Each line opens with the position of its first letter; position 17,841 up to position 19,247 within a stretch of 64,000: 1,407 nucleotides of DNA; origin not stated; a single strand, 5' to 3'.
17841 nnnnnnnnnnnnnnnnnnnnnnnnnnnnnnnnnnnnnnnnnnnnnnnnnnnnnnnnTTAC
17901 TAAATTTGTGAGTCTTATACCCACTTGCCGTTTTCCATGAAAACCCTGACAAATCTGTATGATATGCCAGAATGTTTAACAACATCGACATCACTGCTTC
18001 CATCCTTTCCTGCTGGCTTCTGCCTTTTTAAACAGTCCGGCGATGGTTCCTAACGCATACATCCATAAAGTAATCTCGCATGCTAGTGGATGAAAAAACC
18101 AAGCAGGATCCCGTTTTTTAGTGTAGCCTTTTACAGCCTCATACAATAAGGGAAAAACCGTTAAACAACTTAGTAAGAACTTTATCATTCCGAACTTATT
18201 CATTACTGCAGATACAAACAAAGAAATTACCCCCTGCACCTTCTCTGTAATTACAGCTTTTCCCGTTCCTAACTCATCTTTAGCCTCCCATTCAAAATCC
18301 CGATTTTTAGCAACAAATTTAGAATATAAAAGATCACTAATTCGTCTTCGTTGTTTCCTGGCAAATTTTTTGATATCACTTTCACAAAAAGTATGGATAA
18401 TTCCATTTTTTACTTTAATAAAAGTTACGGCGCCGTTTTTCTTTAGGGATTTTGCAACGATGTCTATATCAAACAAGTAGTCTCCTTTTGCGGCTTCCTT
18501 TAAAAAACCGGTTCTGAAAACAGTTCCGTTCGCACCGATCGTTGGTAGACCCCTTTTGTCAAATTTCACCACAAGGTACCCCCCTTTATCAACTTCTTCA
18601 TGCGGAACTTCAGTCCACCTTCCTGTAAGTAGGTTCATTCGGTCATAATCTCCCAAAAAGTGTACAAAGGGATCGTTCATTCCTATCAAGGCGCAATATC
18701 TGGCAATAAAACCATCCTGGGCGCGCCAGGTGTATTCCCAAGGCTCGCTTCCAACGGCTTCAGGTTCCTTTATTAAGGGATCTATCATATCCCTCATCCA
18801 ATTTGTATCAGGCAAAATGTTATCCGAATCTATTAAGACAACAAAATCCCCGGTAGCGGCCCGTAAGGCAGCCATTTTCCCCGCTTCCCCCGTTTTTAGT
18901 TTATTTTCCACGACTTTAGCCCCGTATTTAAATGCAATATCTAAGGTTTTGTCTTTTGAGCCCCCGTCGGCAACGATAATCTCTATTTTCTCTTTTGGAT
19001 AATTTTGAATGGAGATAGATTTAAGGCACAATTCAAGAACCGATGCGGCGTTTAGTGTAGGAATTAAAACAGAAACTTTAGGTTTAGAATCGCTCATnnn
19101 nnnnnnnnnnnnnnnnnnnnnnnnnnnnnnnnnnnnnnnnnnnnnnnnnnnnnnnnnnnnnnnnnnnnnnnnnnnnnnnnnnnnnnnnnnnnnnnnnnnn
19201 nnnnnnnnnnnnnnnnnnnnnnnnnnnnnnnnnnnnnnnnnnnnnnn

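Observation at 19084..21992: B12-binding radical SAM enzyme next to a second GC-rich island encoding a TIM-barrel sugar isomerase/epimerase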

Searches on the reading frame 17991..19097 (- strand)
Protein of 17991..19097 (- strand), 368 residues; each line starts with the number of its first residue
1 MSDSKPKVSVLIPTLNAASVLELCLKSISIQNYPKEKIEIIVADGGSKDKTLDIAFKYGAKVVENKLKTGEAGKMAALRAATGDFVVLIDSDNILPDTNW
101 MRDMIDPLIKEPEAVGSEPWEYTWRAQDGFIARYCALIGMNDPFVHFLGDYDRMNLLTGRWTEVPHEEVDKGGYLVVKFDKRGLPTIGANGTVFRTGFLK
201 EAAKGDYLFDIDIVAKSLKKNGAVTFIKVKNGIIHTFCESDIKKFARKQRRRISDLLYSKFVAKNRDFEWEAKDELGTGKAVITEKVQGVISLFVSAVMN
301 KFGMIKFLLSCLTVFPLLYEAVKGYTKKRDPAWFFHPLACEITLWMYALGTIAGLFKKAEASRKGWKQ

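Call 4: search_protein_families(library=pfam, proteins=[window:17991-19097:-], max_evalue=0.01)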
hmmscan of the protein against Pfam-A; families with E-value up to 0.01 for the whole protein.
window:17991-19097:- (368 aa): 2 families
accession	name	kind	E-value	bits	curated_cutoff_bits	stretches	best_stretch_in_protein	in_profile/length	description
PF00535.33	Glycos_transf_2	-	6e-21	75.5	23.3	1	9-115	1-112/168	Glycosyl transferase family 2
PF13641.12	Glyco_tranf_2_3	-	6.4e-14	52.9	27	1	6-97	1-101/230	Glycosyltransferase like family 2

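Call 50: search_protein_families(library=ncbifam, proteins=[window:17991-19097:-], max_evalue=0.00001)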
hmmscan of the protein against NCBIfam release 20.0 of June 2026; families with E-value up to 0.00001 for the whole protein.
window:17991-19097:- (368 aa): 18 families
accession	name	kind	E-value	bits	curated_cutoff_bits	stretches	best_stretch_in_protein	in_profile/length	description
TIGR03965.1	mycofact_glyco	equivalog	2.5e-15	56.3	280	1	3-135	71-205/467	mycofactocin biosynthesis glycosyltransferase MftF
NF010496.0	PRK13915.1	equivalog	8.2e-14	51.4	262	1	6-113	31-147/307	glucosyl-3-phosphoglycerate synthase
TIGR04283.1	glyco_like_mftF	equivalog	2.5e-13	50.2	182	1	8-109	1-97/221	TIGR04283 family arsenosugar biosynthesis glycosyltransferase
TIGR03111.1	glyc2_xrt_Gpos1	hypoth_equivalog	4e-13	48.9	363.95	1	4-112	47-160/439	TIGR03111 family XrtG-associated glycosyltransferase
NF041875.1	EPS_EpsD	equivalog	1.2e-11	44.6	370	1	8-94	1-91/325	exopolysaccharide biosynthesis glycosyltransferase EpsD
TIGR04182.1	glyco_TIGR04182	equivalog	3.7e-11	42.9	325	1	7-110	1-99/293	S-layer glycoprotein N-glycosyltransferase AglJ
NF007482.0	PRK10073.1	equivalog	6.2e-11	41.9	423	1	1-97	1-100/334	glycosyltransferase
TIGR03937.1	PgaC_IcaA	equivalog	4.2e-10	39.1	422.3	1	3-113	42-155/407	poly-beta-1,6-N-acetyl-D-glucosamine synthase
NF050050.1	ProtGlycPglI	equivalog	2e-09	37.3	500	1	5-96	1-97/306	GalNAc(5)-diNAcBac-PP-undecaprenol beta-1,3-glucosyltransferase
TIGR04242.1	nodulat_NodC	equivalog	4.7e-09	35.7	550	1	2-96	44-145/395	chitooligosaccharide synthase NodC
NF047683.1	TeichurnBiosyTuaG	equivalog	9.9e-08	31.9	400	1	1-94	1-98/252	teichuronic acid biosynthesis protein TuaG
NF038302.1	EPS_HpsE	equivalog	1.6e-07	30.7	300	1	8-113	3-116/307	hormogonium polysaccharide biosynthesis glycosyltransferase HpsE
TIGR03469.1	HpnB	hypoth_equivalog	3.7e-07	29.5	379.25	1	3-63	41-100/386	hopene-associated glycosyltransferase HpnB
NF008558.0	PRK11498.1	equivalog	1.9e-06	26.1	992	1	4-94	271-364/872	UDP-forming cellulose synthase catalytic subunit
NF041391.1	DPhHxTase_Halo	equivalog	2.9e-06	26.4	375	1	21-97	10-83/213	dolichyl-phosphate hexose transferase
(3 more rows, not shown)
